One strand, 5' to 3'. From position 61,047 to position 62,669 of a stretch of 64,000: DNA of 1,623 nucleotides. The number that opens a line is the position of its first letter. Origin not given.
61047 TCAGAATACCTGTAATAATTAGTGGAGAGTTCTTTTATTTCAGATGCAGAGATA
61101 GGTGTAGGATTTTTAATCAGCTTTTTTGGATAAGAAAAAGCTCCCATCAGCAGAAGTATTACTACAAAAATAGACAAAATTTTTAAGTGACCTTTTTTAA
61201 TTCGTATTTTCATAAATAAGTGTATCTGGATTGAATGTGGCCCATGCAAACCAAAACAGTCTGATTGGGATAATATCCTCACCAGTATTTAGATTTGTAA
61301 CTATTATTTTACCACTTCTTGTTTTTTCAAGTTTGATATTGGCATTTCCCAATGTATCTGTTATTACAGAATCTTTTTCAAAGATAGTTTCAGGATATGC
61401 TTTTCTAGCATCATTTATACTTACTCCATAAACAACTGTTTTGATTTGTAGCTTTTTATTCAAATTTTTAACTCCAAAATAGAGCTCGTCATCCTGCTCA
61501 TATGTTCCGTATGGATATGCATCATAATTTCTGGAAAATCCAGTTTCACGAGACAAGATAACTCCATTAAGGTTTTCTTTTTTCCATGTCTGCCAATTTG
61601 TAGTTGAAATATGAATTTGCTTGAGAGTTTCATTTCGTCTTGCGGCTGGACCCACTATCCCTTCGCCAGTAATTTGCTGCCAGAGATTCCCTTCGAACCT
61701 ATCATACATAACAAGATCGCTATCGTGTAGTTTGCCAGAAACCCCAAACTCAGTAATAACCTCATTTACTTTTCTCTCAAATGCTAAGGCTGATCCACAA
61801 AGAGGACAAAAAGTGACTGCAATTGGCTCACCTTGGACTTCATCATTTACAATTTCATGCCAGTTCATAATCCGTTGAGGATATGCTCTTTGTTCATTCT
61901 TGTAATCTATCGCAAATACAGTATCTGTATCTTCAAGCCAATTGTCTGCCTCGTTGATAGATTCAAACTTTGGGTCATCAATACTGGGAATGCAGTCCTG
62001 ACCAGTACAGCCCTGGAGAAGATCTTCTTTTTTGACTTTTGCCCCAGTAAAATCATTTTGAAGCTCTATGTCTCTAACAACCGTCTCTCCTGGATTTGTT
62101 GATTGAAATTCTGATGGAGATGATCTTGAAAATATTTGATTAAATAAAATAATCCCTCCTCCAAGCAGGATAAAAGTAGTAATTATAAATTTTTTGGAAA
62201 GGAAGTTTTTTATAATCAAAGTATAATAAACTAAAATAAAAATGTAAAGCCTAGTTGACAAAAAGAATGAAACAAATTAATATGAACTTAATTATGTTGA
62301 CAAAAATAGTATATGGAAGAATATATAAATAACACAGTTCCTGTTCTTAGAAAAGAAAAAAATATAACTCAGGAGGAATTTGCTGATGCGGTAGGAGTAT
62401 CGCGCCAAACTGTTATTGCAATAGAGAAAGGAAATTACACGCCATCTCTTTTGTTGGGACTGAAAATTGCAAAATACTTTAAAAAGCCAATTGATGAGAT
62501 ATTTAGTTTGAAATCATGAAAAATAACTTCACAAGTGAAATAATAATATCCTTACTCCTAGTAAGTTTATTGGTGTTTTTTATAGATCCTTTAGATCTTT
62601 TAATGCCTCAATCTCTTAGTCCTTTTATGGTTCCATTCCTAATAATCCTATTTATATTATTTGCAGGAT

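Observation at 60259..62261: Minus-strand operon: DUF3179 - membrane thioredoxin - DCCVFC zinc-ribbon - UBP-type zinc finger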

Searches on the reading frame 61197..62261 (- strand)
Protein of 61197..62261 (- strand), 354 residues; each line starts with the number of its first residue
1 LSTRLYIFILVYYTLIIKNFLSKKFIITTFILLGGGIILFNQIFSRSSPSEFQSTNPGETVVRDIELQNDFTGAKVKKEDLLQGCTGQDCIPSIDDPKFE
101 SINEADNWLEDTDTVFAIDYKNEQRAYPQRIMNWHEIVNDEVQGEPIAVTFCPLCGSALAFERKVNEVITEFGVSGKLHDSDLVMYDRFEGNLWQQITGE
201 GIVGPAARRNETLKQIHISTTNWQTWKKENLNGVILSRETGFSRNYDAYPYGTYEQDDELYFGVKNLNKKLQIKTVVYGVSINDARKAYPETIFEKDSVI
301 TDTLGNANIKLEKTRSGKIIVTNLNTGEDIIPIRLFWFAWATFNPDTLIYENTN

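Call 3: search_protein_families(library=pfam, proteins=[window:61197-62261:-], max_evalue=0.1)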
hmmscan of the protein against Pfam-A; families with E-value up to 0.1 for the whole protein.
window:61197-62261:- (354 aa): 2 families
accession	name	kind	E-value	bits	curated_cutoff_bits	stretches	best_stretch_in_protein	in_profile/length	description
PF11376.13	DUF3179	-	7.1e-86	288.7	27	1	88-347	1-292/292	Protein of unknown function (DUF3179)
PF14084.11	DUF4264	-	0.055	13.6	27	0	255-285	11-41/52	Protein of unknown function (DUF4264)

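Call 4: search_protein_families(library=ncbifam, proteins=[window:61197-62261:-], max_evalue=0.1)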
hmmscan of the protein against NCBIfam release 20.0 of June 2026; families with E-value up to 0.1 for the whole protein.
window:61197-62261:- (354 aa): 1 family
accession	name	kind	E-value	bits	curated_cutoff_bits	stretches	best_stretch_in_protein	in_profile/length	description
NF038326.1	DISARM_DrmAL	exception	0.053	10.9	999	1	129-164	592-627/1329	DISARM system helicase DrmA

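Call 44: search_solved_structures(query=window:61197-62219:-, max_evalue=1)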
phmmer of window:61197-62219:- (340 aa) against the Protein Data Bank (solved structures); distinct sequences matched with E-value up to 1: 0.

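Call 55: find_homologous_proteins(query=window:61197-62219:-, max_evalue=1e-10)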
Query window:61197-62219:- (340 aa): 6743 proteins with E <= 1e-10 among 8000 candidates; the best 120 are listed.
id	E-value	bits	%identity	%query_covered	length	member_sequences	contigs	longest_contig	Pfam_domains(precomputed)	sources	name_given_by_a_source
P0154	2.0e-229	778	100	100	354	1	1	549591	PF11376.14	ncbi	-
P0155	3.3e-196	669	84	99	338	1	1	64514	PF11376.14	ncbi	-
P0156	1.0e-154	533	69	98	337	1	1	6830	PF11376.14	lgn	-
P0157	3.1e-149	515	73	89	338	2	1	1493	PF11376.14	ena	-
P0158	3.6e-149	515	74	89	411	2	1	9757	PF11376.14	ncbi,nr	ncbi:MAG: DUF3179 domain-containing protein, partial [Candidatus Levybacteria bacterium]|nr:DUF3179 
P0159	3.8e-149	514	70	91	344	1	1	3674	PF11376.14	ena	-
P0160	8.6e-148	510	73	88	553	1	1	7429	PF11376.14,PF02683.23,PF13386.13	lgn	-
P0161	2.0e-147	509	73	88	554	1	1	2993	PF11376.14,PF02683.23,PF13386.13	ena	-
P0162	3.1e-147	508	71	90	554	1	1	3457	PF11376.14,PF02683.23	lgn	-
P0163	4.0e-147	508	70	92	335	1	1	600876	PF11376.14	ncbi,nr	ncbi:MAG: DUF3179 domain-containing protein [Candidatus Levybacteria bacterium]|nr:DUF3179 domain-co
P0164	4.6e-147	508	73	89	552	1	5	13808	PF11376.14,PF02683.23,PF13386.13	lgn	-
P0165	1.2e-146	506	72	88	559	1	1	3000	PF11376.14,PF02683.23,PF13386.13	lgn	-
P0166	2.0e-146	506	73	88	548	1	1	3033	PF11376.14,PF02683.23,PF13386.13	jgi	-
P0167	2.8e-146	505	72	88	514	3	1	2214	PF11376.14,PF02683.23,PF13386.13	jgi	-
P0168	6.1e-146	504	70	92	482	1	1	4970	PF11376.14,PF02683.23,PF13386.13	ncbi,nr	ncbi:DUF3179 domain-containing protein, partial [Candidatus Daviesbacteria bacterium]|nr:DUF3179 dom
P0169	1.2e-145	503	68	93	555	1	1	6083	PF11376.14,PF02683.23,PF13386.13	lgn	-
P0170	1.3e-145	503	71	89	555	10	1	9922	PF11376.14,PF02683.23,PF13386.13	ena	-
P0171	2.3e-145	502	70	88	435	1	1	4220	PF11376.14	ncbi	ncbi:hypothetical protein COV25_02245, partial [candidate division WWE3 bacterium CG10_big_fil_rev_8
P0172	1.1e-144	500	66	98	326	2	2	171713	PF11376.14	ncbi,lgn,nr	ncbi:MAG: DUF3179 domain-containing protein [Candidatus Levybacteria bacterium]|nr:DUF3179 domain-co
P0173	1.2e-144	500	70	91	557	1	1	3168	PF11376.14,PF02683.23,PF13386.13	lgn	-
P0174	2.3e-144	499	69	91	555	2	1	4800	PF11376.14,PF02683.23,PF13386.13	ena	-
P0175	3.0e-144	498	69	91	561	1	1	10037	PF11376.14,PF02683.23,PF13386.13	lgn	-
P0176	3.2e-144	498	70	88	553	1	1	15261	PF11376.14,PF02683.23,PF13386.13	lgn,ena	-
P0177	3.3e-144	498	72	87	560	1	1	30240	PF11376.14,PF02683.23,PF13386.13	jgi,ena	-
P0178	3.6e-144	498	70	90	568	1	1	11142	PF11376.14,PF02683.23,PF13386.13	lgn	-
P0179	3.7e-144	498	69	92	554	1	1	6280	PF11376.14,PF02683.23,PF13386.13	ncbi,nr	ncbi:MAG: DUF3179 domain-containing protein [Candidatus Levybacteria bacterium]|nr:DUF3179 domain-co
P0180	4.7e-144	498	69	91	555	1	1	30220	PF11376.14,PF02683.23,PF13386.13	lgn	-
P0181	1.3e-143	496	65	98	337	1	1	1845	PF11376.14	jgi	-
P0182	2.2e-143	496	70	86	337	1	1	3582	PF11376.14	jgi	jgi:hypothetical protein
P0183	4.4e-143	495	70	86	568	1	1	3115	PF11376.14,PF02683.23,PF13386.13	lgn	-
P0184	1.2e-142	493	71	88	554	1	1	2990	PF11376.14,PF02683.23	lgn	-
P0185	1.3e-142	493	69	92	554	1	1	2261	PF11376.14,PF02683.23,PF13386.13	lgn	-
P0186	2.0e-142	492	68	90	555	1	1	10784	PF11376.14,PF02683.23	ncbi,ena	-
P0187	2.7e-142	492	73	86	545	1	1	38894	PF11376.14,PF02683.23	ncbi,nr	ncbi:MAG: DUF3179 domain-containing protein [Candidatus Levybacteria bacterium]|nr:DUF3179 domain-co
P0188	2.8e-142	492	69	89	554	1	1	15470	PF11376.14,PF02683.23,PF13386.13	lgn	-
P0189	3.1e-142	492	69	93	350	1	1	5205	PF11376.14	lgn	-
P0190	3.7e-142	491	71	87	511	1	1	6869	PF11376.14,PF02683.23,PF13386.13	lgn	-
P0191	6.4e-142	491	66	96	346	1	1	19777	PF11376.14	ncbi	-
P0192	1.0e-141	490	70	88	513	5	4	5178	PF11376.14,PF02683.23,PF13386.13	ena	-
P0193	1.1e-141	490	68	89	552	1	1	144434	PF11376.14,PF02683.23,PF13386.13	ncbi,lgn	-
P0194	1.2e-141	490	64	99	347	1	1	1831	PF11376.14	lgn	-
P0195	1.7e-141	489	71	88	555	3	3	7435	PF11376.14,PF02683.23,PF13386.13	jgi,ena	-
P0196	2.0e-141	489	71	87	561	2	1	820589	PF11376.14,PF02683.23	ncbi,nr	ncbi:MAG: DUF3179 domain-containing protein [Candidatus Daviesbacteria bacterium]|nr:MAG: DUF3179 do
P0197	3.7e-141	488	70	87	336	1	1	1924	PF11376.14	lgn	-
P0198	3.9e-141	488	73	84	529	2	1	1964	PF11376.14,PF02683.23,PF13386.13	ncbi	-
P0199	4.6e-141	488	64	98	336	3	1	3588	PF11376.14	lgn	-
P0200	6.5e-141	487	67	91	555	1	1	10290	PF11376.14,PF02683.23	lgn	-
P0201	7.9e-141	487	70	88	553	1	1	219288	PF11376.14,PF02683.23,PF13386.13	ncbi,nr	ncbi:DUF3179 domain-containing protein [Candidatus Daviesbacteria bacterium]|nr:DUF3179 domain-conta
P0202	1.1e-140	487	66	91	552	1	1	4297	PF11376.14,PF02683.23,PF13386.13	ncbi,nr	ncbi:DUF3179 domain-containing protein [Candidatus Gottesmanbacteria bacterium]|nr:DUF3179 domain-co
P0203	1.1e-140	487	67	92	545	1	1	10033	PF11376.14,PF02683.23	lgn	-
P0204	1.6e-140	486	69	88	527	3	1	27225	PF11376.14,PF02683.23,PF13386.13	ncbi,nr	ncbi:MAG: DUF3179 domain-containing protein [bacterium]|nr:DUF3179 domain-containing protein [bacter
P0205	2.1e-140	486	65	92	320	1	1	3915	PF11376.14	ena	-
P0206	3.7e-140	485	66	92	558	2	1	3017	PF11376.14,PF02683.23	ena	-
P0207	4.7e-140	485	67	89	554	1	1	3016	PF11376.14,PF02683.23,PF13386.13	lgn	-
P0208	4.7e-140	485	72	85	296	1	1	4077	PF11376.14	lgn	-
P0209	9.0e-140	484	68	89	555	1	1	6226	PF11376.14,PF02683.23,PF13386.13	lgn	-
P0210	1.1e-139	483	69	89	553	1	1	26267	PF11376.14,PF02683.23,PF13386.13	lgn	-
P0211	1.1e-139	483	67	92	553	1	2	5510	PF11376.14,PF02683.23,PF13386.13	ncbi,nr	ncbi:DUF3179 domain-containing protein [Candidatus Roizmanbacteria bacterium]|nr:DUF3179 domain-cont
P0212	1.2e-139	483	70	88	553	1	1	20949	PF11376.14,PF02683.23,PF13386.13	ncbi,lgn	-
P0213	1.2e-139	483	69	86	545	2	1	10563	PF11376.14,PF02683.23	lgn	-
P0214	2.6e-139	482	68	89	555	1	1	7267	PF11376.14,PF02683.23,PF13386.13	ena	-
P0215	3.2e-139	482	66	89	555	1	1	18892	PF11376.14,PF02683.23,PF13386.13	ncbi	-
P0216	4.8e-139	481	67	88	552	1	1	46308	PF11376.14,PF02683.23,PF13386.13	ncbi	-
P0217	6.4e-139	481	68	88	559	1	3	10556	PF11376.14,PF02683.23,PF13386.13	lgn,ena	-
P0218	8.5e-139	480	68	89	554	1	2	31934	PF11376.14,PF02683.23,PF13386.13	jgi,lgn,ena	-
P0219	9.2e-139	480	71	87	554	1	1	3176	PF11376.14,PF02683.23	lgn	-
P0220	1.3e-138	480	69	89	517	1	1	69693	PF11376.14,PF02683.23,PF13386.13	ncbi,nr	ncbi:DUF3179 domain-containing protein, partial [Candidatus Daviesbacteria bacterium]|nr:DUF3179 dom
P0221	1.3e-138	480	67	92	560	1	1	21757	PF11376.14,PF02683.23,PF13386.13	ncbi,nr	ncbi:DUF3179 domain-containing protein [Candidatus Daviesbacteria bacterium]|nr:DUF3179 domain-conta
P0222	1.7e-138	479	67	89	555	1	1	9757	PF11376.14,PF02683.23,PF13386.13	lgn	-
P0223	3.1e-138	479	69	87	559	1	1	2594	PF11376.14,PF02683.23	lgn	-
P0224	4.0e-138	478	67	88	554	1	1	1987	PF11376.14,PF02683.23,PF13386.13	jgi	-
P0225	6.1e-138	478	68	88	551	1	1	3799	PF11376.14,PF02683.23,PF13386.13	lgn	-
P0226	6.8e-138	477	66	88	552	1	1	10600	PF11376.14,PF02683.23,PF13386.13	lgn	-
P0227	7.1e-138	477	66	88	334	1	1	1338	PF11376.14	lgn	-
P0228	9.8e-138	477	68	90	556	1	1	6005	PF11376.14,PF02683.23,PF13386.13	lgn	-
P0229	1.0e-137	477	70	86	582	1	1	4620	PF11376.14,PF02683.23,PF13386.13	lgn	-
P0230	1.4e-137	476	69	86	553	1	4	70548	PF11376.14,PF02683.23,PF13386.13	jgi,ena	-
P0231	2.0e-137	476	67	88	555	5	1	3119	PF11376.14,PF02683.23,PF13386.13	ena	-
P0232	3.0e-137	475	67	88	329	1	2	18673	PF11376.14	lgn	-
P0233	4.6e-137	475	66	91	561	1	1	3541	PF11376.14,PF02683.23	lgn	-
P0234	6.5e-137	474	65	91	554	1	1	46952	PF11376.14,PF02683.23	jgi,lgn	-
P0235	6.6e-137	474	68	88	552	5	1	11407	PF11376.14,PF02683.23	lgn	-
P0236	7.0e-137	474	69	86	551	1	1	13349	PF11376.14,PF02683.23,PF13386.13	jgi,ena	-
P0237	7.5e-137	474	68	86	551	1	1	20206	PF11376.14,PF02683.23,PF13386.13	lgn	-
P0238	1.0e-136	474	66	89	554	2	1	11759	PF11376.14,PF02683.23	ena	-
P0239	1.6e-136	473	67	89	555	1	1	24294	PF11376.14,PF02683.23,PF13386.13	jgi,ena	-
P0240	1.9e-136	473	67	87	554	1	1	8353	PF11376.14,PF02683.23,PF13386.13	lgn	-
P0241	4.3e-136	472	65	88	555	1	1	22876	PF11376.14,PF02683.23,PF13386.13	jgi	-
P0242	5.7e-136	471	68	86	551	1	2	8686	PF11376.14,PF02683.23,PF13386.13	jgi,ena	-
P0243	6.9e-136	471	64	92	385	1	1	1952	PF11376.14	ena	-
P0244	1.1e-135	470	66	89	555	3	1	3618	PF11376.14,PF02683.23,PF13386.13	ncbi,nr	ncbi:DUF3179 domain-containing protein [Candidatus Roizmanbacteria bacterium]|nr:DUF3179 domain-cont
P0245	1.1e-135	470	67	89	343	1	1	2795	PF11376.14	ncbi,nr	ncbi:DUF3179 domain-containing protein, partial [Candidatus Daviesbacteria bacterium]|nr:DUF3179 dom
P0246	1.6e-135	470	62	97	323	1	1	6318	PF11376.14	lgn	-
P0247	1.8e-135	470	69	84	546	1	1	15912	PF11376.14,PF02683.23,PF13386.13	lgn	-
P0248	1.9e-135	469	66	89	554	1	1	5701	PF11376.14,PF02683.23,PF13386.13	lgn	-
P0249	2.2e-135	469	65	88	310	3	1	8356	PF11376.14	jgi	-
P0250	3.5e-135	469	67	87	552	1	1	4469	PF11376.14,PF02683.23,PF13386.13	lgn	-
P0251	4.0e-135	468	68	87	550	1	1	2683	PF11376.14,PF02683.23,PF13386.13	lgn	-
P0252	4.4e-135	468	67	86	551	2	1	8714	PF11376.14,PF02683.23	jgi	-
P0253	4.4e-135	468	66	89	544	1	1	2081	PF11376.14,PF02683.23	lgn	-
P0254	4.5e-135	468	64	91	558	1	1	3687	PF11376.14,PF02683.23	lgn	-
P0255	5.1e-135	468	66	89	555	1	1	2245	PF11376.14,PF02683.23,PF13386.13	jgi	jgi:cytochrome c biogenesis protein CcdA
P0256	5.5e-135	468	64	91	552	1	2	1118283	PF11376.14,PF02683.23,PF13386.13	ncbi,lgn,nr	ncbi:DUF3179 domain-containing protein [Candidatus Gottesmanbacteria bacterium]|nr:DUF3179 domain-co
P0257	6.9e-135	468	71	84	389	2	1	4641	PF11376.14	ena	-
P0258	7.0e-135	468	67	88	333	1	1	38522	PF11376.14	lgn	-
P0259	7.2e-135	468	66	87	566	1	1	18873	PF11376.14,PF02683.23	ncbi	-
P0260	7.6e-135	467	65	88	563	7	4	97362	PF11376.14,PF02683.23,PF13386.13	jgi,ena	-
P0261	7.6e-135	467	65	88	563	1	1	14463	PF11376.14,PF02683.23,PF13386.13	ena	-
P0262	9.8e-135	467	63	95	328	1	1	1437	PF11376.14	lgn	-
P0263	1.6e-134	466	66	87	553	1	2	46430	PF11376.14,PF02683.23,PF13386.13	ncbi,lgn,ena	-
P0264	2.4e-134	466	66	87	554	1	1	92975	PF11376.14,PF02683.23,PF13386.13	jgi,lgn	-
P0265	2.4e-134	466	67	88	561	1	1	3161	PF11376.14,PF02683.23,PF13386.13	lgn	-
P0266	3.0e-134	466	67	88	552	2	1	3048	PF11376.14,PF02683.23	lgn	-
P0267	3.5e-134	465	67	87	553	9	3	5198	PF11376.14,PF02683.23,PF13386.13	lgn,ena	-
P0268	3.8e-134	465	64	90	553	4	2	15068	PF11376.14,PF02683.23,PF13386.13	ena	-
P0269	3.9e-134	465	68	86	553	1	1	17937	PF11376.14,PF02683.23,PF13386.13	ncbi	-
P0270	5.3e-134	465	66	87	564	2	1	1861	PF11376.14,PF02683.23,PF13386.13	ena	-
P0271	1.7e-133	463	66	88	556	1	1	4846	PF11376.14,PF02683.23,PF13386.13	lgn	-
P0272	2.2e-133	463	67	86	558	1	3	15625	PF11376.14,PF02683.23,PF13386.13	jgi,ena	-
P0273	3.8e-133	462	62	96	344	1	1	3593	PF11376.14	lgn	-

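Call 65: search_protein_families(library=padloc, proteins=[window:61197-62219:-], max_evalue=0.01)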
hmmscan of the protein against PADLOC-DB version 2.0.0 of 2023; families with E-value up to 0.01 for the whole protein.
window:61197-62219:- (340 aa): 0 families

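Call 66: predict_structure(alignment_id=A3)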
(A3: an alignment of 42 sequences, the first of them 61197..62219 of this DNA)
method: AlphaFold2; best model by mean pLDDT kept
length: 340 residues; sequences in the alignment: 42
mean_pLDDT: 72.8   pTM: 0.58
mean pLDDT of the five models: 72.8, 69.6, 68.6, 65.7, 65.0
residues with pLDDT >= 90: 110; 70-90: 94; 50-70: 62; < 50: 74
segments of 3 or more residues with pLDDT < 50: 32-38, 43-54, 56-62, 69-76, 152-172, 185-196
pLDDT, mean of each block of 10 residues (from residue 1): 62 84 77 46 48 44 49 52 93 96 96 90 84 79 76 40 33 51 49 53 93 96 89 66 56 63 90 93 93 95 94 91 75 76
secondary structure, 60 per line:
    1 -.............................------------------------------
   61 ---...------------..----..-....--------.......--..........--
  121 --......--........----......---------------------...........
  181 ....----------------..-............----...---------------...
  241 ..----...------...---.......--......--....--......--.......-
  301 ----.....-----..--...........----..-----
elements in order: H2-30 H88-91 E100-106 E109-114 H115-118 E123-128 E131-138 E143-148 H170-184 E204-208 H209-215 E220-222 H238-242 E247-249 E256-258 E262-268 E271-276 H279-282 E285-290 E293-299 E305-309 E319-322 H323-329

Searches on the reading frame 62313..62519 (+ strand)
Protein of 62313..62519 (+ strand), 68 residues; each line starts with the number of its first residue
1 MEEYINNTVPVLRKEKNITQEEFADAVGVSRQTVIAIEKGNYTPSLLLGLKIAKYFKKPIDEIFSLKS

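Call 3: search_protein_families(library=pfam, proteins=[window:62313-62519:+], max_evalue=0.1)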
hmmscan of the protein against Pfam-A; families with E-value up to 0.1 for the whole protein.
window:62313-62519:+ (68 aa): 12 families
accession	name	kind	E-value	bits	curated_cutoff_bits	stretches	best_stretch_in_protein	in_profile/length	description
PF01381.28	HTH_3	-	9.6e-16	58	23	1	12-63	4-55/55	Helix-turn-helix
PF12844.13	HTH_19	-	2.4e-09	37.4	30.2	1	12-67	7-62/64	Helix-turn-helix domain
PF13560.12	HTH_31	-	3.4e-05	24.5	27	1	12-45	9-43/64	Helix-turn-helix domain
PF13443.12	HTH_26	-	6.1e-05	23.6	22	1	11-66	4-60/63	Cro/C1-type HTH DNA-binding domain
PF08279.18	HTH_11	-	0.00054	20.2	25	1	12-35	9-33/55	HTH domain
PF13413.12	HTH_25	-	0.0013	18.9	24.6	1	13-42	6-35/62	Helix-turn-helix domain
PF13545.12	HTH_Crp_2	-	0.0028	18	27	1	17-35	22-40/70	Crp-like helix-turn-helix domain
PF04545.22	Sigma70_r4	-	0.0029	17.5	24.1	1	11-39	14-42/50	Sigma-70, region 4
PF09107.17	SelB-wing_3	-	0.043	13.8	23.2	1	12-37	3-28/47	Elongation factor SelB, winged helix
PF17762.8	HTH_ParB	-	0.044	14.4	22.6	1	12-34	15-37/102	ParB HTH domain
PF13412.12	HTH_24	-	0.051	13.6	21.9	1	12-35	12-35/48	Winged helix-turn-helix DNA-binding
PF13404.12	HTH_AsnC-type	-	0.064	13.5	27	1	18-35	18-35/42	AsnC-type helix-turn-helix domain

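Call 4: search_protein_families(library=ncbifam, proteins=[window:62313-62519:+], max_evalue=0.1)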
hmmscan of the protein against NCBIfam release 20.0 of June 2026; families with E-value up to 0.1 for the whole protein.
window:62313-62519:+ (68 aa): 24 families
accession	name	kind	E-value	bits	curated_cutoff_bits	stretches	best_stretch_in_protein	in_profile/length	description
TIGR03070.1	couple_hipB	subfamily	9.5e-10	38.3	71.65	1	5-50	3-48/58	type II toxin-antitoxin system Y4mF family antitoxin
NF041951.1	phage_RstR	subfamily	4.1e-09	36.7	80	1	9-64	7-62/108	RstR family transcriptional repressor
NF003162.0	PRK04140.1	equivalog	1.4e-05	24.3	263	1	11-61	133-183/317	transcriptional regulator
NF041575.1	antitoxPezA_Strep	equivalog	8e-05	22.6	290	1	5-47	2-44/158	type II toxin-antitoxin system antitoxin PezA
TIGR00270.2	TIGR00270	equivalog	0.0001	22.1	110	1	7-56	78-127/159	multiprotein bridging factor aMBF1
TIGR03879.1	near_KaiC_dom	domain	0.00056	20.3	65.1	1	9-42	27-60/91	probable regulatory domain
NF010465.0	PRK13890.1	equivalog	0.00084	19.4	96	1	10-61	11-62/121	conjugal transfer protein TrbA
NF007271.0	PRK09726.1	equivalog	0.0025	17.8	79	1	5-46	13-54/88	type II toxin-antitoxin system antitoxin HipB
NF006015.0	PRK08154.1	subfamily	0.0025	17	204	1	8-64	34-90/314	anaerobic benzoate catabolism transcriptional regulator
TIGR03830.1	CxxCG_CxxCG_HTH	subfamily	0.0028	17.5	61.8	1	7-46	68-107/127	type II TA system antitoxin MqsA family protein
NF047542.1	telomere_Tap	equivalog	0.0028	16.4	600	1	12-45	25-58/695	telomere-associated protein Tap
TIGR02607.1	antidote_HigA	equivalog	0.0029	17.4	47.7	1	17-58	20-61/81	HigA family addiction module antitoxin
NF052239.1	antitox_spr1629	equivalog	0.003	16.7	335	1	7-57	5-55/377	spr1629 family repressor/antitoxin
NF041265.1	NadS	equivalog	0.0031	17.8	60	1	9-45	35-71/94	NadS family protein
NF038310.1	lysogeny_AimR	equivalog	0.0031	16.6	70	1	14-59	6-51/365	AimR family lysis-lysogeny pheromone receptor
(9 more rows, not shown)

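Call 51: list_cluster_members(proteins=[P0001, P0032, P0003, window:62313-62516:+, window:58489-59028:-])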
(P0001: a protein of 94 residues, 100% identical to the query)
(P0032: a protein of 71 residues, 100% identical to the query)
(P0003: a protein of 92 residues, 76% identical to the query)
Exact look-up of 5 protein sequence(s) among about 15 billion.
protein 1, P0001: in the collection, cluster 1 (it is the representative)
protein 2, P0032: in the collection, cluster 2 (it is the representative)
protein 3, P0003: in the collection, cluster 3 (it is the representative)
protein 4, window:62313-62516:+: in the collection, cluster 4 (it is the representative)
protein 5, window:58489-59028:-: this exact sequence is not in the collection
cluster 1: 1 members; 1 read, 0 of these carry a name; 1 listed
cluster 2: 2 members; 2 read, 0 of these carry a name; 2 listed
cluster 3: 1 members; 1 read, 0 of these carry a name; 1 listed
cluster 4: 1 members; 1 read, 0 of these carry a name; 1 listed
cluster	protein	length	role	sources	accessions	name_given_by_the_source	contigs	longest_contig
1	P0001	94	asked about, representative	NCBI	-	-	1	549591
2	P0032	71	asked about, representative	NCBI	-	-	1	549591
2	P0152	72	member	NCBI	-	-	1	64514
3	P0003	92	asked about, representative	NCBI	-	-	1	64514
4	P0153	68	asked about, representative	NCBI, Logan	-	-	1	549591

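Call 65: search_protein_families(library=padloc, proteins=[window:62313-62519:+], max_evalue=0.01)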
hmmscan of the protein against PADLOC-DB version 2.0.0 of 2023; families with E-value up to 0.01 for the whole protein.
window:62313-62519:+ (68 aa): 17 families
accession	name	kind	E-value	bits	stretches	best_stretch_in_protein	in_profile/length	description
PDLC02926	HTH_VI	-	7.1e-10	37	1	5-65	2-62/92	-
PDLC03952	RmrA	-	1.9e-07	28.3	1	13-61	31-79/395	-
PDLC03947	RmrA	-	4.1e-06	23.9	1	12-61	19-68/383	-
PDLC04775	PDC-M69A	-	8.1e-06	24.3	1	8-64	11-67/113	-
PDLC03954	RmrA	-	3.6e-05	20.8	1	8-59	14-65/380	-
PDLC03666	Control_protein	-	5.8e-05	21.5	1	3-66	5-68/77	control protein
PDLC03949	RmrA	-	0.00015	18.7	1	12-59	10-57/363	-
PDLC03944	RmrA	-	0.00021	18.5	1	13-61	15-63/384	-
PDLC04142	capH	-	0.00026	20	1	12-61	14-63/103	capH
PDLC04133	mad1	-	0.00041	18.6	1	14-41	2-29/60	mads_1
PDLC03665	Control_protein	-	0.00064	17.9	1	8-46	12-51/77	control protein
PDLC03945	RmrA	-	0.0009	16.5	1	7-57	5-55/394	-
PDLC03946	RmrA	-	0.0016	15.2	1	9-61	7-59/357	-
PDLC03951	RmrA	-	0.0033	14.4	1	11-59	15-63/400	-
PDLC03943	RmrA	-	0.0054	13.9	1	11-64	9-61/370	-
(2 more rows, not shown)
